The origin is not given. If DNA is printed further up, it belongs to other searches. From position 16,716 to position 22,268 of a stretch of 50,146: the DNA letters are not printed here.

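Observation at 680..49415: About ten different heptanucleotide tandem arrays, usually paired with an inverted array, occupy the intergenic spacers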

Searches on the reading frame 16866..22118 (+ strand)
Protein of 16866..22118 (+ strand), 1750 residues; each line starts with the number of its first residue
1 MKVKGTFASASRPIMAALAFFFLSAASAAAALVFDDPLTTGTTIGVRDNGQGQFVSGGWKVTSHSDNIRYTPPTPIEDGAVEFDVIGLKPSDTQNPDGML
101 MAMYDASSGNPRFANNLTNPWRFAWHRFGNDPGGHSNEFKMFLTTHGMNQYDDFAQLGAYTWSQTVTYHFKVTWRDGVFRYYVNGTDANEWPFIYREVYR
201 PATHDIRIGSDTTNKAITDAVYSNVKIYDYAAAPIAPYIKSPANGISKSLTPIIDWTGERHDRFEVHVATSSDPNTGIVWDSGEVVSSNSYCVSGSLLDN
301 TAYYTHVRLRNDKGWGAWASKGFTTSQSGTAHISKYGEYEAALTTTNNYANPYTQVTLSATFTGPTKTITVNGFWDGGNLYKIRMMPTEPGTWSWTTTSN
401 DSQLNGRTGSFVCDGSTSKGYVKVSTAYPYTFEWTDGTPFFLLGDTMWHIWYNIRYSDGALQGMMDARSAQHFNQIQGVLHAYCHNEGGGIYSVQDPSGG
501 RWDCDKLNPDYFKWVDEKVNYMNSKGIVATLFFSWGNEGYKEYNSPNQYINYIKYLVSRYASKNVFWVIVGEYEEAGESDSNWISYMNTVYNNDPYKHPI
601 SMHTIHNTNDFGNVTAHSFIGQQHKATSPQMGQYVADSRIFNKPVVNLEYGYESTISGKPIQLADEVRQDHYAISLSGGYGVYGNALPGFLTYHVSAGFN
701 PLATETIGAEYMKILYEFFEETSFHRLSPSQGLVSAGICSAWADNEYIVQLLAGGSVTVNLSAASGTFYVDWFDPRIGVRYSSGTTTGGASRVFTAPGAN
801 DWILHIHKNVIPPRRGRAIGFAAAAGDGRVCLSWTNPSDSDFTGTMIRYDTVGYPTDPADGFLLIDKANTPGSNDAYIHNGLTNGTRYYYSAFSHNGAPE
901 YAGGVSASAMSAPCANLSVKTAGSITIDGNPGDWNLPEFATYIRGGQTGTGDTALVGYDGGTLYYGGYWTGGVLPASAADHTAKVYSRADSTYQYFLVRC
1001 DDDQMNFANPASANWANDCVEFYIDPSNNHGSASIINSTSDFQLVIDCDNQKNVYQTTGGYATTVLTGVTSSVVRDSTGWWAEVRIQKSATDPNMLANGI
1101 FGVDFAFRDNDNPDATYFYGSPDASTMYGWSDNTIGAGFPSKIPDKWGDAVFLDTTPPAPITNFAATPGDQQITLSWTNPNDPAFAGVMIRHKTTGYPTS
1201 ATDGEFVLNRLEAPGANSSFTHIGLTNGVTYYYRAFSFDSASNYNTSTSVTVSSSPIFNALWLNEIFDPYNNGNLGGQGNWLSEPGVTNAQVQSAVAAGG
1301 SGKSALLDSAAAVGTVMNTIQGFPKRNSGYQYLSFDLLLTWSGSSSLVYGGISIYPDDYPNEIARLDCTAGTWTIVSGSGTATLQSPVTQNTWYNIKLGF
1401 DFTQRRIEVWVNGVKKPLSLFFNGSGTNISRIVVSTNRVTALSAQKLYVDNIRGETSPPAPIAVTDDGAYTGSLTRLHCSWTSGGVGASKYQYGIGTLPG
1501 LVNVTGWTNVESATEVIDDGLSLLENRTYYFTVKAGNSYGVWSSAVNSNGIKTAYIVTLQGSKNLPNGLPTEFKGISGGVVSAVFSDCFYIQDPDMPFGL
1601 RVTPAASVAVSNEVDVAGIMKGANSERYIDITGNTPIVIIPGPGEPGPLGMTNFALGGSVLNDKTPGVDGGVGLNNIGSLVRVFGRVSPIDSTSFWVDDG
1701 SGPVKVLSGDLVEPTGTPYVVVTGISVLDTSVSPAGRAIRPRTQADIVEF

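Call 44: search_protein_families(library=pfam, proteins=[window:16866-22118:+], max_evalue=0.01)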
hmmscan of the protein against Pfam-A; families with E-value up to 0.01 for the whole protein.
window:16866-22118:+ (1750 aa): 9 families
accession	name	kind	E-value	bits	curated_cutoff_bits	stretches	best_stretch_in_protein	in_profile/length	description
PF13204.13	Apiosidase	-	4.7e-33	115.6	26.5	1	432-685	7-278/320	Apiosidase-like, catalytic domain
PF16586.11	DUF5060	-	1.5e-21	76.9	27.2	1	333-400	2-70/70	Domain of unknown function (DUF5060)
PF06452.16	CBM9_1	-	8.9e-14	52.2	23.4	1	975-1132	26-173/185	Carbohydrate family 9 binding domain-like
PF00041.27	fn3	-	3.2e-08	34.1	25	0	829-898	15-72/84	Fibronectin type III domain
PF12904.13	Collagen_bind_2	-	5.5e-06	26.6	22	1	741-804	20-89/92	Putative collagen-binding domain of a collagenase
PF25788.1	Ig_Rha78A_N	-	5.4e-05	23.8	27.4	1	258-320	32-95/105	Rha78A-like, N-terminal immunoglobulin domain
PF16323.11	DUF4959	-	0.0001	23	32.9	0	1154-1195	15-56/106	Domain of unknown function (DUF4959)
PF22585.3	Sialidase-like_CBM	-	0.0008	19.8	27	1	1387-1439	93-144/156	Sialidase-like, CBM domain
PF24489.1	Ig_J_second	-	0.0021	18.5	27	0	249-321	16-89/105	Tip attachment protein J second Ig-like domain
